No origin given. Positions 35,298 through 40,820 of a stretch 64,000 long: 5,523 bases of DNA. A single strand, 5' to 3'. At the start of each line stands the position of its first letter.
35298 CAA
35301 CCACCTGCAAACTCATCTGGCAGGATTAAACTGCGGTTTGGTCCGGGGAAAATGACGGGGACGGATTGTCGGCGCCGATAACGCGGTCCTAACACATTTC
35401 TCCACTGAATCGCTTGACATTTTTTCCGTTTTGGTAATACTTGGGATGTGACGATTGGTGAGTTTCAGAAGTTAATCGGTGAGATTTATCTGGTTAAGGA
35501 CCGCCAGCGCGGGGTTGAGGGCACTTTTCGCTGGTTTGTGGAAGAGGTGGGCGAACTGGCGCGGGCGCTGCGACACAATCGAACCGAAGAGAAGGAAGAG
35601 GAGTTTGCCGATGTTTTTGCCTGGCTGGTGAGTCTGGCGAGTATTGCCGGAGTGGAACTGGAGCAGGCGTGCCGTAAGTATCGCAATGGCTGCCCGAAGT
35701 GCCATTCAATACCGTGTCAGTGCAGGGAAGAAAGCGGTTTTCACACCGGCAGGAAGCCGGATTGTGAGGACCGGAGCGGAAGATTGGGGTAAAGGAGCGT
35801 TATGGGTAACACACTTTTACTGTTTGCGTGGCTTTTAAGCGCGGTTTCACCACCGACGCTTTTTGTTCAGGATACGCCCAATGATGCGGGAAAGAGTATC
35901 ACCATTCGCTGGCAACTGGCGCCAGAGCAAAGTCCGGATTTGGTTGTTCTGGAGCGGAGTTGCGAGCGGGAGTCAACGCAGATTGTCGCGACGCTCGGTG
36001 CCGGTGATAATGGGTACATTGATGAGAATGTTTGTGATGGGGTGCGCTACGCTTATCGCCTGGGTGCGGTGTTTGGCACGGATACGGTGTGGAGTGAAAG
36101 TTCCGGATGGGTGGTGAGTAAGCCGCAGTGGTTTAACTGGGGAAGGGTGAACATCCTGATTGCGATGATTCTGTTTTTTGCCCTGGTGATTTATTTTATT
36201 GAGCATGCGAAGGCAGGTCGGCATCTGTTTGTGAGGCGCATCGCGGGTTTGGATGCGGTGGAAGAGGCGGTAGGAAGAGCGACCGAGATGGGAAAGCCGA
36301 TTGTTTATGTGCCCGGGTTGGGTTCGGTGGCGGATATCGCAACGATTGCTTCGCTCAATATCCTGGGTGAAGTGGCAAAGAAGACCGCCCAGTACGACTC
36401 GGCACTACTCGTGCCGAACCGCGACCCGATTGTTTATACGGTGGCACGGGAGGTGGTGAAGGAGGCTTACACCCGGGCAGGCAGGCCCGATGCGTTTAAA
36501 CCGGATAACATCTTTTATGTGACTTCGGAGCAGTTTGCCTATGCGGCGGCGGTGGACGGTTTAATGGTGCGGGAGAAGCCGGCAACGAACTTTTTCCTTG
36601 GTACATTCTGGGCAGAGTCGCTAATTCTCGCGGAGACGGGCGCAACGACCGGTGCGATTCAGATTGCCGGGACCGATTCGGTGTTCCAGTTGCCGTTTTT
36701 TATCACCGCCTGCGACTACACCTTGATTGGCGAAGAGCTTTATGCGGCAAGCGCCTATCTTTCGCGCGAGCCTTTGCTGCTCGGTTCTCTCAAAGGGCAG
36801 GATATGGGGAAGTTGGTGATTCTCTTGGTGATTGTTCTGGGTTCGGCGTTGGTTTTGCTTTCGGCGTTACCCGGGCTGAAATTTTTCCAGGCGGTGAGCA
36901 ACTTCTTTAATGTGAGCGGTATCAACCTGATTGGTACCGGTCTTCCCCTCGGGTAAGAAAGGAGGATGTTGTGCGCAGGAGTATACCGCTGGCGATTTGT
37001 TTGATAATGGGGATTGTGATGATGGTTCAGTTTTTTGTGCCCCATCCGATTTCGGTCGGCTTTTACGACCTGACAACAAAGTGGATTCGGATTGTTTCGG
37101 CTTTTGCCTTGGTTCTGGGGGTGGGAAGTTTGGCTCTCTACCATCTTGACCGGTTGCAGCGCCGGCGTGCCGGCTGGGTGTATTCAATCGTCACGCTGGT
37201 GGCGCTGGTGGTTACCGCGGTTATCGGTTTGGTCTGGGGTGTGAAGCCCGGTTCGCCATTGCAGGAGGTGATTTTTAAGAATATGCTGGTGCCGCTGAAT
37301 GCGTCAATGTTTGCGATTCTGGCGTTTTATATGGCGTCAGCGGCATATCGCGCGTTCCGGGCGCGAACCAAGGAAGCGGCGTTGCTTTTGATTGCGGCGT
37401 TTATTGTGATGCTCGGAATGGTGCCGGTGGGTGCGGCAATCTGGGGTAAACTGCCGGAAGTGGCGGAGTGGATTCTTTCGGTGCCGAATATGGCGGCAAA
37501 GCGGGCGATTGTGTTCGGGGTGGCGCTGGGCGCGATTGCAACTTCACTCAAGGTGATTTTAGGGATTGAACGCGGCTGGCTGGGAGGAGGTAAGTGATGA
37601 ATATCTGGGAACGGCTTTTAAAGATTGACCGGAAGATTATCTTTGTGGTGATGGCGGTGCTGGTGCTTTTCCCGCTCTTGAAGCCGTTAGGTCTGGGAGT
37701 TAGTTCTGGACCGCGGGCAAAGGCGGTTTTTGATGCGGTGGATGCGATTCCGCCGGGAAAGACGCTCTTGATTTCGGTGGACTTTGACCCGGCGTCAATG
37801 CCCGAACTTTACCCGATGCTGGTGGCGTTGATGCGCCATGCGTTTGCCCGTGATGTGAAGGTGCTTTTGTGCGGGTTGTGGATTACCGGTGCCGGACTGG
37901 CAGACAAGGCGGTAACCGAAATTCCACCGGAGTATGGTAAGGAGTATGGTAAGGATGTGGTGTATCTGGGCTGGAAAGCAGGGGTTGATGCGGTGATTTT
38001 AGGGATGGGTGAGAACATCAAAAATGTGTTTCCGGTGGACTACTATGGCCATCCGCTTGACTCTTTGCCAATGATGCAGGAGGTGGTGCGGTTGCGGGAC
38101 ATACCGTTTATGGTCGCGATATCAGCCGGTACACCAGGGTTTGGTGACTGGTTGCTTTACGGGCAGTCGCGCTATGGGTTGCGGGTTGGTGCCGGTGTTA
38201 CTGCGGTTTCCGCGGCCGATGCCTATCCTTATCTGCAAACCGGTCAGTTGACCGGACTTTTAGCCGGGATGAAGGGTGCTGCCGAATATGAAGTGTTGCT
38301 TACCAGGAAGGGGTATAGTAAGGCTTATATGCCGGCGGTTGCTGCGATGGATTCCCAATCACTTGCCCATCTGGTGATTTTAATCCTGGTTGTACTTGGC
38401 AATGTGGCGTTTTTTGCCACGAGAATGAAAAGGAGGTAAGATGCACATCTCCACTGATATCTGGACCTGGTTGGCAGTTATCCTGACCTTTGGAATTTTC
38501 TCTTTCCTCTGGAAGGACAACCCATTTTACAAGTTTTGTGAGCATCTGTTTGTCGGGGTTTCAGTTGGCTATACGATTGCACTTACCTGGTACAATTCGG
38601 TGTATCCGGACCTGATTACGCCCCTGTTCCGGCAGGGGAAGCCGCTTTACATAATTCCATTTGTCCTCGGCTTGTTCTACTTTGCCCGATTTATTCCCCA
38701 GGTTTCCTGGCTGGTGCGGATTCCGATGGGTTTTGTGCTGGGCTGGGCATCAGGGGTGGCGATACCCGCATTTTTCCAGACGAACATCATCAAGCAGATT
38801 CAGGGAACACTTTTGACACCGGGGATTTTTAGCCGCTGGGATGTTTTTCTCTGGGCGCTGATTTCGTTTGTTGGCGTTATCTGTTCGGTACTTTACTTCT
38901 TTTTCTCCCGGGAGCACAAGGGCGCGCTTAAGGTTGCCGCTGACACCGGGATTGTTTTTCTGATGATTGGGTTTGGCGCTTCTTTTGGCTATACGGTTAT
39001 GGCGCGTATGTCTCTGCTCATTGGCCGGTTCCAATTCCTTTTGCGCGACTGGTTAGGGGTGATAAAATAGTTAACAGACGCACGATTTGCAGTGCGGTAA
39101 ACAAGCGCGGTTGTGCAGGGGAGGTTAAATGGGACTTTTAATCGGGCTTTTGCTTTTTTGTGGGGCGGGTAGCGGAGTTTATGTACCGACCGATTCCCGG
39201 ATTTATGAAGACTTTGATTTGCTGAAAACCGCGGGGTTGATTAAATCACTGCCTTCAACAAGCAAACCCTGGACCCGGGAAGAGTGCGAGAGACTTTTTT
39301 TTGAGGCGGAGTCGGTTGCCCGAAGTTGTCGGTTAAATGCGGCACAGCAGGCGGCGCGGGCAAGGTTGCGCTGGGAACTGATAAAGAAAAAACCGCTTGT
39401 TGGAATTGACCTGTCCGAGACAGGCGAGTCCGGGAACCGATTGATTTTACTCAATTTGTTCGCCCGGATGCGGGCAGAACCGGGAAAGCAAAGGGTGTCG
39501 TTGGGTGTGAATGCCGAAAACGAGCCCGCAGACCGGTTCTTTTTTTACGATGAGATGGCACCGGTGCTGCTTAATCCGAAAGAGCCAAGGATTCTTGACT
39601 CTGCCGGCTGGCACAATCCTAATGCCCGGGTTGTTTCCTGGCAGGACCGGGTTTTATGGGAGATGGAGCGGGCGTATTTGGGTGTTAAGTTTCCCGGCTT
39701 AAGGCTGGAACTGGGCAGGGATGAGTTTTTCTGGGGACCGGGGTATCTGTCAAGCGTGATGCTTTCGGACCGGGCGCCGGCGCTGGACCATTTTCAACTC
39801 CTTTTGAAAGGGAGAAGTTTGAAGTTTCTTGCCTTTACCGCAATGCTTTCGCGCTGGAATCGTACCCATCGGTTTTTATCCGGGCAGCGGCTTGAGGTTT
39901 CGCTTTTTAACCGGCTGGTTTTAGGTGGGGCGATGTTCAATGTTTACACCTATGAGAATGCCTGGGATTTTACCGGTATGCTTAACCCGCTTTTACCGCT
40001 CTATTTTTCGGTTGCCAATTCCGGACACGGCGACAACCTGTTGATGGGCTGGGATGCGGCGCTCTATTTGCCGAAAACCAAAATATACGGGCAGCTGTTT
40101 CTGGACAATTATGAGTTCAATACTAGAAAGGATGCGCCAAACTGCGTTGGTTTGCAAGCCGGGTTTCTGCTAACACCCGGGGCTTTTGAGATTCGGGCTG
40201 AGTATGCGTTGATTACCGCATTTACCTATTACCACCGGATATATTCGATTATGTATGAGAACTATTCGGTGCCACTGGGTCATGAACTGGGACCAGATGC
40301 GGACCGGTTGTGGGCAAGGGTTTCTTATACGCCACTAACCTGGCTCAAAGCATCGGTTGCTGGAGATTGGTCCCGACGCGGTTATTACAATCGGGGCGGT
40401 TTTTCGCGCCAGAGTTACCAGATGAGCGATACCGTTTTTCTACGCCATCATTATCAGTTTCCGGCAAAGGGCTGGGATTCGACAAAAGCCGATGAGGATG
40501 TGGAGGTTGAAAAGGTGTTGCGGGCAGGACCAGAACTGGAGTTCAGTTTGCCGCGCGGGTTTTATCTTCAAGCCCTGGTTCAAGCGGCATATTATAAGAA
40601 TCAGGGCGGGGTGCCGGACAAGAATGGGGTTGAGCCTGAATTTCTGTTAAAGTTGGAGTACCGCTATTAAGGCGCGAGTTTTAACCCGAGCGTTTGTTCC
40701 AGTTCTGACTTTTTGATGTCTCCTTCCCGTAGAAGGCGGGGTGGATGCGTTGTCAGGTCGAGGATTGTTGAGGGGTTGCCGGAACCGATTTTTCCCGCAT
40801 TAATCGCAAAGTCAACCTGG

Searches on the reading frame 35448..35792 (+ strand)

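Call 34: search_protein_families(library=pfam, proteins=[window:35448-35792:+], max_evalue=0.001)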
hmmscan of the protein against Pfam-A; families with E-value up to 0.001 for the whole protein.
window:35448-35792:+ (114 aa): 1 family
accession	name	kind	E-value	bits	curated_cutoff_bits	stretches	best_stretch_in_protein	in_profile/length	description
PF03819.22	MazG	-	5.1e-10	39.9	22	1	24-85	4-73/74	MazG nucleotide pyrophosphohydrolase domain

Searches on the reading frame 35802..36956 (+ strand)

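Call 34: search_protein_families(library=pfam, proteins=[window:35802-36956:+], max_evalue=0.001)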
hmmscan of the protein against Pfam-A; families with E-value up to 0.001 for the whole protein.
window:35802-36956:+ (384 aa): 1 family
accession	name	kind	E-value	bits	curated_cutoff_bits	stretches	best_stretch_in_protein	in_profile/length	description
PF20539.3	DUF6754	-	9.4e-123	408.8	27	1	107-353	2-248/257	Domain of unknown function (DUF6754)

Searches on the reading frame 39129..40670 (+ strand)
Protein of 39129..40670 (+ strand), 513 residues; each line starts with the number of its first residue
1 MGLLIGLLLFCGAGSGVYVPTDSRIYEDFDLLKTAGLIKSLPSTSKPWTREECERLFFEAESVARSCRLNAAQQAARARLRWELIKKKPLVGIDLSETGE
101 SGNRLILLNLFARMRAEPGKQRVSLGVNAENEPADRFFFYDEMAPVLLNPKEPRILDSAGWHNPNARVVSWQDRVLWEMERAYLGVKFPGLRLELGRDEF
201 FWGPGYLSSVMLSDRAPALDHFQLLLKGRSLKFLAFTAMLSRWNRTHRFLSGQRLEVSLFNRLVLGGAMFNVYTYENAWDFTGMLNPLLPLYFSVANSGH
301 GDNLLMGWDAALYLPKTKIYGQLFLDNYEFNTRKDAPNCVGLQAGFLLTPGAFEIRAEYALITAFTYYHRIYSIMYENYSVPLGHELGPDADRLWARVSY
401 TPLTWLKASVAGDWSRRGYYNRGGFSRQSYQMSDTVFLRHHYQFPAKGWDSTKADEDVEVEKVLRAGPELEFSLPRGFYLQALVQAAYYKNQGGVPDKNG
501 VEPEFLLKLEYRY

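Call 37: search_protein_families(library=ncbifam, proteins=[window:39129-40670:+], max_evalue=1e-10)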
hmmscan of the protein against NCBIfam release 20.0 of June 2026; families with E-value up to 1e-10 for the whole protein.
window:39129-40670:+ (513 aa): 0 families

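Call 67: search_protein_families(library=pfam, proteins=[window:39129-40670:+], max_evalue=0.00001)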
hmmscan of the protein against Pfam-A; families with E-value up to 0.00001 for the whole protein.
window:39129-40670:+ (513 aa): 1 family
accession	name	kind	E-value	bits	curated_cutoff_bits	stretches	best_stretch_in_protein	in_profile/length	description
PF14052.12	Caps_assemb_Wzi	-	1.7e-17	64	30.1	1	152-441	63-362/392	Capsule assembly protein Wzi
